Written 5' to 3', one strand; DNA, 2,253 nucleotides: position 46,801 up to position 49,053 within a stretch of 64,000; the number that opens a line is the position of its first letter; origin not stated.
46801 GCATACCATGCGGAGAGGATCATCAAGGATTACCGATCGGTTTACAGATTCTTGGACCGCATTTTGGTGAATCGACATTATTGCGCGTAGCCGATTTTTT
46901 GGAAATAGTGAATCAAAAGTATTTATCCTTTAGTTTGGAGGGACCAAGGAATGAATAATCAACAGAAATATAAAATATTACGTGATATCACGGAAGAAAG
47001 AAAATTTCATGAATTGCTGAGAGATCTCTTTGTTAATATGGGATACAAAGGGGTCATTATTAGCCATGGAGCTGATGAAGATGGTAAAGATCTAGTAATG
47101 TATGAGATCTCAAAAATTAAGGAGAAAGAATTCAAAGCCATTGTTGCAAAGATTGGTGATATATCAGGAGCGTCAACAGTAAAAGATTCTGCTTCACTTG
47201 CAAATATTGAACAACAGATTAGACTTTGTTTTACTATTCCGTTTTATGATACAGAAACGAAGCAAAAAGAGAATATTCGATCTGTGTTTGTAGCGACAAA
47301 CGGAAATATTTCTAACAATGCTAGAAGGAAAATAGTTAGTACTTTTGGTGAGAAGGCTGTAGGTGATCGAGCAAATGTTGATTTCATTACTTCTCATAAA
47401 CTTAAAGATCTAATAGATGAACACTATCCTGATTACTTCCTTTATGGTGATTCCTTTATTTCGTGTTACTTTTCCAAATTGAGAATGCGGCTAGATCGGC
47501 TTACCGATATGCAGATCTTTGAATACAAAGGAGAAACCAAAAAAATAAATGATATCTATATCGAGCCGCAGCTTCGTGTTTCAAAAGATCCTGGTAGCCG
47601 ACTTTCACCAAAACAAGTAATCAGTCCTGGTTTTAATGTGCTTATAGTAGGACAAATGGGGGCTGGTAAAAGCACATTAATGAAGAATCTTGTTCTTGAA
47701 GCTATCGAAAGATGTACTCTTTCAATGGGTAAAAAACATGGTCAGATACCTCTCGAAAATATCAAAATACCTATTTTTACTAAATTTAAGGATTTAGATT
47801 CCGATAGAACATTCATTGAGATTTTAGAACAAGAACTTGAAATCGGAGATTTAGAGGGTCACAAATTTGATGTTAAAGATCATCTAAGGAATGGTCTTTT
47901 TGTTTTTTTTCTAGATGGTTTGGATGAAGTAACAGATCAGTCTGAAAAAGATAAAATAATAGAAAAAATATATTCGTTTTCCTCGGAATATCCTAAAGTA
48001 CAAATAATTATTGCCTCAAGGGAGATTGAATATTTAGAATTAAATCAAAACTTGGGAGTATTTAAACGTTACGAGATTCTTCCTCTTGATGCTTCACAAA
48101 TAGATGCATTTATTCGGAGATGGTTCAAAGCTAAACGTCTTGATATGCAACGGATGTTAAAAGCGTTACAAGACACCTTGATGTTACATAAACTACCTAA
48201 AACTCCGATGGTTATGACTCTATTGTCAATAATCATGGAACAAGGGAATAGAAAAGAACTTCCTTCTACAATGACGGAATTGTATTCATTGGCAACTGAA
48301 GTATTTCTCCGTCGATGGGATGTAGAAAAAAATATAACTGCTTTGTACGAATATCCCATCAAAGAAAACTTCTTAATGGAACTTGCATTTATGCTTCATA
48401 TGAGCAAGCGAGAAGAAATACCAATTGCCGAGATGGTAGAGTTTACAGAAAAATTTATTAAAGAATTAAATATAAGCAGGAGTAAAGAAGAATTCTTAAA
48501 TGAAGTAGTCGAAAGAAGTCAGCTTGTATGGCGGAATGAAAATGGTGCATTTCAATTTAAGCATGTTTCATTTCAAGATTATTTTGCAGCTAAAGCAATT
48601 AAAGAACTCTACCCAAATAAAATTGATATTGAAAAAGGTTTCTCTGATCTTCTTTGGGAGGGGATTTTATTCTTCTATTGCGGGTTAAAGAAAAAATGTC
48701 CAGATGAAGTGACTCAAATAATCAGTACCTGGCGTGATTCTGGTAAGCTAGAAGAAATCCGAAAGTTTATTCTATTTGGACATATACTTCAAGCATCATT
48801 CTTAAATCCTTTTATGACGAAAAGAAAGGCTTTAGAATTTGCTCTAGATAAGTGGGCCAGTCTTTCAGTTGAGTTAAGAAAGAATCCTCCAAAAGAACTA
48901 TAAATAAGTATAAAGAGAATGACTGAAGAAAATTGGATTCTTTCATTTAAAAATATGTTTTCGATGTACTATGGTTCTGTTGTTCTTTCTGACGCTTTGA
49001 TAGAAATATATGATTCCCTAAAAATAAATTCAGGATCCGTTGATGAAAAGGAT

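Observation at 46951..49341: Mrr-like nuclease / NACHT STAND NTPase module wedged between gatA and sucD: candidate NLR-like antiphage system with no recognisable sensor repeats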

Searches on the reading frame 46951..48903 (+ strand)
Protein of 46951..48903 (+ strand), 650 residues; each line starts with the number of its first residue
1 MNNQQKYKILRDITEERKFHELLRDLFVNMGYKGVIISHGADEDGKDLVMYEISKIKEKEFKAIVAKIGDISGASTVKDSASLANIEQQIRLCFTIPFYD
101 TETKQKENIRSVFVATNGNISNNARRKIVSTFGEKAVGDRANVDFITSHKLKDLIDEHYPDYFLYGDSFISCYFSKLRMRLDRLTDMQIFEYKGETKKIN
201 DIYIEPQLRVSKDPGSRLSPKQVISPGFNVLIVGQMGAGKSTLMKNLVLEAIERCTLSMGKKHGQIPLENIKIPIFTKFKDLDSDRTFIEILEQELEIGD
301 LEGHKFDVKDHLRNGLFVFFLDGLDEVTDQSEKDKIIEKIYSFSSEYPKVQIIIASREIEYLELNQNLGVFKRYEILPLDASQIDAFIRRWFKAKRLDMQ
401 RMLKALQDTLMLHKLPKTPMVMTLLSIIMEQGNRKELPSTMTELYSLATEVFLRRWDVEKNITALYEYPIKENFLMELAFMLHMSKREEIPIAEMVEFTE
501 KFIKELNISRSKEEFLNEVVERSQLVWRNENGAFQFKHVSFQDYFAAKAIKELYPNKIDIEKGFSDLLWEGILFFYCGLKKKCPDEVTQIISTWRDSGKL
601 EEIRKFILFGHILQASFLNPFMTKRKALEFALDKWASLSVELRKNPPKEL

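Call 3: search_protein_families(library=pfam, proteins=[window:46951-48903:+], max_evalue=1)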
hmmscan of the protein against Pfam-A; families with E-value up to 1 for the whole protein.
window:46951-48903:+ (650 aa): 25 families
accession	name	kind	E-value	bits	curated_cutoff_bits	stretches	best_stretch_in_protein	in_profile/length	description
PF05729.18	NACHT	-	1.6e-09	38.2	26.7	1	230-394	3-166/167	NACHT domain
PF24883.2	NPHP3_N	-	4.4e-05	24.2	24.8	1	317-357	126-164/164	Nephrocystin 3, N-terminal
PF25199.1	nSTAND_NTPase5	-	8.3e-05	22.9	34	1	229-253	43-67/145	Novel STAND NTPase 5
PF24406.1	nSTAND_NTPase4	-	0.0001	22.8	27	1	489-546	2-58/58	Novel STAND NTPase 4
PF20720.3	nSTAND3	-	0.00035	20.7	27.2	1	230-374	20-128/155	Novel STAND NTPase 3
PF00005.33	ABC_tran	-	0.00093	20.3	25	1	224-296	8-68/137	ABC transporter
PF13401.12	AAA_22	-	0.0012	19.6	27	1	230-353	8-120/130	AAA domain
PF13191.12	AAA_16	-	0.005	17.8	32.6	1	229-273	26-64/167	AAA ATPase domain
PF13555.12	AAA_29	-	0.0066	16.6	27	1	227-244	23-39/61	P-loop containing region of AAA domain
PF04471.18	Mrr_cat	-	0.009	16.6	21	1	15-55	5-42/115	Restriction endonuclease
PF00735.24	Septin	-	0.0097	15.6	26.2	1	228-255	5-32/280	Septin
PF20703.3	nSTAND1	-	0.016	15.3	27.1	1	230-431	36-235/379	Novel STAND NTPase 1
PF12775.13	AAA_7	-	0.019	15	25.8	1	222-253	28-58/181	P-loop containing dynein motor region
PF00025.27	Arf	-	0.028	14.3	22.3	1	228-276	15-63/174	ADP-ribosylation factor family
PF00004.35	AAA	-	0.038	14.9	21.2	1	230-362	1-114/131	ATPase family associated with various cellular activities (AAA)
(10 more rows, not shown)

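Call 4: search_protein_families(library=padloc, proteins=[window:46951-48903:+], max_evalue=1)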
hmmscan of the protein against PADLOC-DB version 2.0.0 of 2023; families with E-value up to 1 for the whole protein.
window:46951-48903:+ (650 aa): 4 families
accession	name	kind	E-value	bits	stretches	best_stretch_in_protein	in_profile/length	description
PDLC04140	mad8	-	0.00026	18.6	1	224-254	24-54/314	mads_8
PDLC01055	HerA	-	0.0098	12.7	1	230-253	160-183/532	Type III coevolved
PDLC00277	PtuA1|PtuA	-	0.019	12.2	1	225-301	22-96/423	AAA ATPase domain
PDLC04702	PDC-M54A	-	0.029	9.7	1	492-550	551-609/1621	-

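Call 5: search_protein_families(library=ncbifam, proteins=[window:46951-48903:+], max_evalue=1)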
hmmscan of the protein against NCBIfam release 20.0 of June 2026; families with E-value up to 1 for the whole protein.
window:46951-48903:+ (650 aa): 22 families
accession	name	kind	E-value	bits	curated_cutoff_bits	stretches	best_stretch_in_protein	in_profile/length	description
NF053861.1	DS8_antiphage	equivalog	3.6e-16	58.1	790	1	195-552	331-686/994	anti-phage protein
NF058535.1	antiphage_EruA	equivalog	8.5e-07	27.5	1000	1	319-551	72-304/1318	NACHT domain-containing antiphage protein EruA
TIGR03375.1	type_I_sec_LssB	subfamily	0.0051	15.1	693.1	1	224-248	490-514/696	type I secretion system permease/ATPase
NF000355.4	ribo_prot_ABC_F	equivalog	0.0063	15.4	380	1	224-251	336-363/499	ribosomal protection-like ABC-F family protein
TIGR00231.1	small_GTP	domain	0.014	15.2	42.5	1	228-249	4-25/164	GTP-binding protein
NF010068.0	PRK13548.1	equivalog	0.023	13.8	261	1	225-251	29-55/261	heme ABC transporter ATP-binding protein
TIGR02315.1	ABC_phnC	equivalog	0.027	13.9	266.1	1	224-247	25-48/243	phosphonate ABC transporter ATP-binding protein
NF041000.1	ATPase_ComGA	equivalog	0.037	13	300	0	230-250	131-151/267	competence type IV pilus ATPase ComGA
NF040905.2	GguA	equivalog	0.041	12.3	810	1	232-297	32-88/500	multiple monosaccharide ABC transporter ATP-binding protein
NF010069.0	PRK13549.1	equivalog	0.071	11.5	699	1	227-297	31-92/513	xylose ABC transporter ATP-binding protein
NF038214.1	IS21_help_AAA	equivalog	0.073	12.7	200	1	197-254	60-117/232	IS21-like element helper ATPase IstB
NF000171.1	ABCF_producer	exception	0.078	11.4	800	1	220-248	368-396/541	TlrC/CarA/OleB/SrmB family ABC-F type ribosomal protection protein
NF003661.0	PRK05291.1-3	equivalog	0.11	11.8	380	1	223-248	212-237/448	tRNA uridine-5-carboxymethylaminomethyl(34) synthesis GTPase MnmE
NF040873.1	AztA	equivalog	0.12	11.9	220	1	224-247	15-38/191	zinc ABC transporter ATP-binding protein AztA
TIGR04521.1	ECF_ATPase_2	equivalog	0.13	11.3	330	1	227-247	31-51/279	energy-coupling factor transporter ATPase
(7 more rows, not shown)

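Call 6: find_homologous_proteins(query=window:46951-48903:+)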
Query window:46951-48903:+ (650 aa): 85 proteins with E <= 0.001 among 8000 candidates.
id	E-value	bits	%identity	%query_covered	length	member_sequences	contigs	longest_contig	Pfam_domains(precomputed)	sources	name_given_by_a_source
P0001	0.0e+0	1372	94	100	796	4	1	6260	PF05729.19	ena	-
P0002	4.9e-241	820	57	100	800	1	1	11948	PF24883.3,PF05729.19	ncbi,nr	ncbi:MAG: NACHT domain-containing protein [Ignavibacteriae bacterium]|nr:NACHT domain-containing pro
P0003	1.9e-110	389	35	99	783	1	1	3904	PF24883.3,PF05729.19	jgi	jgi:hypothetical protein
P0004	8.8e-105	370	33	98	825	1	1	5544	PF24883.3,PF05729.19,PF04471.19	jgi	-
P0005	4.1e-97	345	33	97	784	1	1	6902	PF24883.3,PF05729.19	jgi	-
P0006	2.8e-50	190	28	81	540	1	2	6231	PF24883.3,PF05729.19,PF04471.19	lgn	-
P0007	2.4e-49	187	28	98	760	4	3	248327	PF24883.3,PF22728.2,PF05729.19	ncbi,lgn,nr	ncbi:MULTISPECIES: NACHT domain-containing protein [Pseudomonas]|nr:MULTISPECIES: NACHT domain-conta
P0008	8.3e-49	185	28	97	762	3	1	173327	PF24883.3,PF22728.2,PF05729.19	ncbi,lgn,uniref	ncbi:NACHT domain-containing protein [Pseudomonas frederiksbergensis]|uniref:NACHT domain-containing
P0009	1.4e-48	185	29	97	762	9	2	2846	PF24883.3,PF22728.2,PF05729.19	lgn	-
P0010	5.5e-48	183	29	97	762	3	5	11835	PF24883.3,PF22728.2,PF05729.19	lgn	-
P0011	2.3e-47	181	27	97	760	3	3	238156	PF24883.3,PF22728.2,PF05729.19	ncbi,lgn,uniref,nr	ncbi:NACHT domain-containing protein [Pseudomonas extremaustralis]|uniref:NACHT domain-containing pr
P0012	3.0e-47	180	27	97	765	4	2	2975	PF24883.3,PF22728.2,PF05729.19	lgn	-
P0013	3.4e-47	180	28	97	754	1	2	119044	PF24883.3,PF22728.2,PF05729.19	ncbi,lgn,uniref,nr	ncbi:hypothetical protein Pres01_27490 [Metapseudomonas resinovorans]|uniref:NACHT domain-containing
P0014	9.7e-47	178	27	92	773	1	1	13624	PF22728.2,PF05729.19,PF20720.4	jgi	jgi:tRNA A37 threonylcarbamoyladenosine biosynthesis protein TsaE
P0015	1.6e-46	178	27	100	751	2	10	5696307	PF24883.3,PF22728.2,PF05729.19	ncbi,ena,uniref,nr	ncbi:hypothetical protein H681_15280 [Pseudomonas sp. ATCC 13867]|uniref:NACHT domain-containing pro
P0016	2.6e-46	177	29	97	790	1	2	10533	PF24883.3,PF22728.2,PF05729.19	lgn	-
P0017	2.5e-45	174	29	99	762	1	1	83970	PF24883.3,PF22728.2,PF05729.19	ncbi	ncbi:NACHT domain-containing protein [Pseudomonas monteilii]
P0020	1.1e-43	168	28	97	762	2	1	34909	PF24883.3,PF22728.2,PF05729.19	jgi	-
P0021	1.8e-43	168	26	100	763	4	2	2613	PF24883.3,PF22728.2,PF05729.19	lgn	-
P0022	3.0e-43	167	28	95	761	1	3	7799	PF24883.3,PF22728.2,PF05729.19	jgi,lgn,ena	-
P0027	5.7e-38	150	26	90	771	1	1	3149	PF24883.3,PF22728.2,PF05729.19,PF13401.13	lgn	-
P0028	5.5e-37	146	26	90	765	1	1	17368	PF24883.3,PF22728.2,PF05729.19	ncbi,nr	ncbi:MAG: NACHT domain-containing protein [Candidatus Cloacimonetes bacterium]|nr:NACHT domain-conta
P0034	5.9e-32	130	26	91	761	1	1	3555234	PF22728.2,PF05729.19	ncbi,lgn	ncbi:MAG: hypothetical protein U0457_10770 [Candidatus Sericytochromatia bacterium]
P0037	5.5e-31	126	26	57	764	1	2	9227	PF05729.19,PF04471.19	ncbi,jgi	jgi:hypothetical protein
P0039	1.7e-26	112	25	82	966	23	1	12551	PF05729.19,PF24406.2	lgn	-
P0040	1.0e-24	106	29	42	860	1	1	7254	PF05729.19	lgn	-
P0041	6.2e-22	97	24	56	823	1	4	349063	PF05729.19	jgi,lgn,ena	jgi:hypothetical protein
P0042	9.2e-20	89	27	57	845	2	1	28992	PF05729.19,PF22727.2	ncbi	ncbi:MAG: NACHT domain-containing protein [Cyanobacteria bacterium P01_G01_bin.39]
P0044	1.4e-18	85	26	54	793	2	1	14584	PF05729.19,PF22727.2,PF20720.4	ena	-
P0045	4.4e-18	84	25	54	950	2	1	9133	PF24883.3,PF05729.19,PF03781.23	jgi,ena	-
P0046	3.0e-17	81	26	58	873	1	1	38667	PF13289.13,PF24883.3,PF05729.19,PF20720.4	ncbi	ncbi:MAG: SIR2 family protein, partial [Candidatus Methanofastidiosia archaeon]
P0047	2.4e-16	78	22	58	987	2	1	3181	PF03130.23,PF05729.19,PF13401.13,PF13646.13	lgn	-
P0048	5.7e-16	77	24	65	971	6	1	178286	PF01582.26,PF24883.3,PF19961.6,PF05729.19,PF13676.12,PF22727.2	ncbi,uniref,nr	ncbi:NACHT domain family [Coleofasciculus chthonoplastes PCC 7420]|uniref:NACHT domain family n=1 Ta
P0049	2.4e-15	75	26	54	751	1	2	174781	PF24883.3,PF26355.1,PF05729.19,PF22727.2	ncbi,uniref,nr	ncbi:NACHT domain-containing protein [Limnoraphis robusta Tam1]|uniref:NACHT domain-containing prote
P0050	2.6e-15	75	24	50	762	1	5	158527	PF24883.3,PF01381.29,PF05729.19,PF13401.13,PF22727.2,PF13443.13,PF20720.4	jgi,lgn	jgi:predicted NACHT family NTPase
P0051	3.4e-15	74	23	49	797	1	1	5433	PF24883.3,PF01381.29,PF05729.19,PF13401.13,PF22727.2,PF20720.4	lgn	-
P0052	4.3e-15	74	24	57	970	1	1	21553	PF24883.3,PF05729.19,PF03781.23,PF13401.13,PF24389.2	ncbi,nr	ncbi:SUMF1/EgtB/PvdO family nonheme iron enzyme, partial [candidate division KSB1 bacterium]|nr:SUMF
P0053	5.5e-14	70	25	56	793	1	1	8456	PF24883.3,PF05729.19,PF22727.2,PF19954.6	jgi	-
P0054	8.4e-14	70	24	58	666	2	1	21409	PF24883.3,PF05729.19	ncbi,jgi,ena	-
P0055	1.2e-13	69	23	53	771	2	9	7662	PF05729.19,PF22727.2,PF20720.4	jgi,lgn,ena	-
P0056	1.8e-13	69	21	54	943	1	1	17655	PF05729.19,PF13481.13,PF20720.4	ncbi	ncbi:NACHT domain-containing protein [Streptomyces phaeochromogenes]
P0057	2.7e-13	68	23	55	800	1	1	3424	PF05729.19,PF13401.13,PF22727.2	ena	-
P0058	8.7e-13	66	24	54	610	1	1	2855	PF24883.3,PF05729.19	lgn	-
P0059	2.8e-12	65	26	57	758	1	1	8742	PF24883.3,PF05729.19,PF22727.2,PF20720.4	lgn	-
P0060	4.0e-12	64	24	59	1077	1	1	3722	PF05729.19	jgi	jgi:hypothetical protein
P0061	4.8e-12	64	24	54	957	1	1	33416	PF24883.3,PF05729.19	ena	-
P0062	2.5e-11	62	26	50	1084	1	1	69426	PF24883.3,PF05729.19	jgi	jgi:hypothetical protein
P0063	2.7e-11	61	25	51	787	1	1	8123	PF05729.19,PF22727.2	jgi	jgi:predicted NACHT family NTPase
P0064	1.2e-10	59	22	61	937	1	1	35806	PF24883.3,PF05729.19,PF03781.23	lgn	-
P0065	1.6e-10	59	23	50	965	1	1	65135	PF07693.21,PF13245.13,PF05729.19,PF00004.36,PF13401.13,PF25199.2,PF13191.13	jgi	jgi:hypothetical protein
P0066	2.6e-10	58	25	56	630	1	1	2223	PF05729.19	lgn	-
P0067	2.9e-10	58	27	49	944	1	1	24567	PF05729.19,PF03781.23,PF13401.13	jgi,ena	-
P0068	3.7e-10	58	24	52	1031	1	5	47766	PF05729.19,PF22733.2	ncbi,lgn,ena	ncbi:MAG TPA: NACHT domain-containing protein [Streptomyces sp.]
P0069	1.4e-9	56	25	50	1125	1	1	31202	PF24883.3,PF00149.34,PF05729.19,PF03781.23,PF20720.4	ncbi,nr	ncbi:MAG: hypothetical protein HW390_1313 [Candidatus Brocadiaceae bacterium]|nr:hypothetical protei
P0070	1.9e-9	55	25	55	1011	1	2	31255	PF05729.19,PF03781.23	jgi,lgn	-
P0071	5.5e-9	54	25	50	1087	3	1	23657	PF24883.3,PF00149.34,PF05729.19,PF03781.23,PF20720.4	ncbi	-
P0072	8.4e-9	53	25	40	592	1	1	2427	PF05729.19,PF20720.4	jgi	jgi:hypothetical protein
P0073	8.8e-9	53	24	53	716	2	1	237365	PF24883.3,PF05729.19,PF03781.23,PF20720.4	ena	-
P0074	1.5e-8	52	22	54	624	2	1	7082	PF05729.19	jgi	jgi:predicted NACHT family NTPase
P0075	2.3e-8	52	25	38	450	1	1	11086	PF24883.3,PF05729.19,PF19954.6,PF25199.2,PF20720.4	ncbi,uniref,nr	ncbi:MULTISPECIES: NACHT domain-containing protein [Pseudanabaena]|uniref:NACHT domain-containing pr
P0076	3.7e-8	51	22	52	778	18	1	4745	PF05729.19,PF22727.2,PF20720.4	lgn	-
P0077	1.3e-7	49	24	49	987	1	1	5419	PF05729.19,PF03781.23,PF13676.12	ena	-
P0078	1.4e-7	49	24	59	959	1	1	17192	PF05729.19,PF13401.13,PF13646.13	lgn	-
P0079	1.5e-7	49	24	52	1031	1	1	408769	PF05729.19,PF22733.2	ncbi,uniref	ncbi:NACHT domain-containing protein [Streptomyces sp. NPDC048565]|uniref:NACHT domain-containing pr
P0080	1.6e-7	49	22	62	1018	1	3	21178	PF05729.19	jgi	jgi:hypothetical protein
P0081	1.7e-7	49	22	58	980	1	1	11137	PF05729.19,PF13646.13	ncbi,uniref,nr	ncbi:NACHT domain-containing protein [Corallococcus llansteffanensis]|uniref:NACHT domain-containing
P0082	3.5e-6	45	23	50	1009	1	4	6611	PF24883.3,PF05729.19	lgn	-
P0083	2.0e-5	42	26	39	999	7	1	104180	PF05729.19,PF03781.23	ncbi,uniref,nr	ncbi:MAG: SUMF1/EgtB/PvdO family nonheme iron enzyme [Desulfobacter postgatei]|uniref:SUMF1/EgtB/Pvd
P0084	2.7e-5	42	24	39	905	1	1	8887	PF05729.19,PF03781.23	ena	-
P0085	4.4e-5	41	22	60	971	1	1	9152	PF05729.19,PF03781.23,PF20720.4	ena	-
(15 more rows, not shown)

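Call 11: find_encoding_contigs(protein=P0001, flank=10000)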
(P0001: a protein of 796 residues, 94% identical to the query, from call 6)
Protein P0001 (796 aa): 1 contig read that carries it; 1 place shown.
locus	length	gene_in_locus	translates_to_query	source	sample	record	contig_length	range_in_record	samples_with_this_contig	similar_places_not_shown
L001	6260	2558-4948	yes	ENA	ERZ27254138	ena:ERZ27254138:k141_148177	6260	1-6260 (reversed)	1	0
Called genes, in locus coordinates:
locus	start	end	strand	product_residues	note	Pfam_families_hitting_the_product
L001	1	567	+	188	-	?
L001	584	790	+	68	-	PF02416:TatA_B_E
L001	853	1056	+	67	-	PF02416:TatA_B_E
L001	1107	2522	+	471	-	PF01425:Amidase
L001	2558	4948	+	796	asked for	PF05729:NACHT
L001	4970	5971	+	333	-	PF02629:CoA_binding, PF13607:Succ_CoA_lig, PF00549:Ligase_CoA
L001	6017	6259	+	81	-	?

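Call 12: find_encoding_contigs(protein=P0002, flank=10000)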
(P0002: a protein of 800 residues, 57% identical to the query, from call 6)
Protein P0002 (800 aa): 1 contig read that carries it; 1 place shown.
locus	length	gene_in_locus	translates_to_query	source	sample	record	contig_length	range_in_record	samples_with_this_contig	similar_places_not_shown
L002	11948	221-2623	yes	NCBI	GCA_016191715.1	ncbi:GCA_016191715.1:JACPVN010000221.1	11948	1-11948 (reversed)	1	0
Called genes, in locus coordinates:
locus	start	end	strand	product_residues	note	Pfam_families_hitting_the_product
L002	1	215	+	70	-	PF01425:Amidase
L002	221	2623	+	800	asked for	PF24883:NPHP3_N (faint), PF05729:NACHT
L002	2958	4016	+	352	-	-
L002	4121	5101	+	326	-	PF02629:CoA_binding, PF00549:Ligase_CoA, PF13607:Succ_CoA_lig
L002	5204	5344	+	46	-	-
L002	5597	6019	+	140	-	PF00334:NDK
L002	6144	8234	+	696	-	PF00041:fn3, PF16656:Pur_ac_phosph_N (faint), PF23376:Fn3_VIN3 (faint), PF25788:Ig_Rha78A_N (faint), PF25833:Fn3_SaeA_3rd (faint), PF25059:FN3_DSCAM-DSCAML_C (faint), PF24489:Ig_J_second (faint), PF00041:fn3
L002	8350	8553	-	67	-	PF00313:CSD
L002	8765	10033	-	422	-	PF00437:T2SSE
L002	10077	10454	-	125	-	PF00072:Response_reg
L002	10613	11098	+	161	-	PF04008:Adenosine_kin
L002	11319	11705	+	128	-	PF01042:Ribonuc_L-PSP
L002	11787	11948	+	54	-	PF17391:Urocanase_N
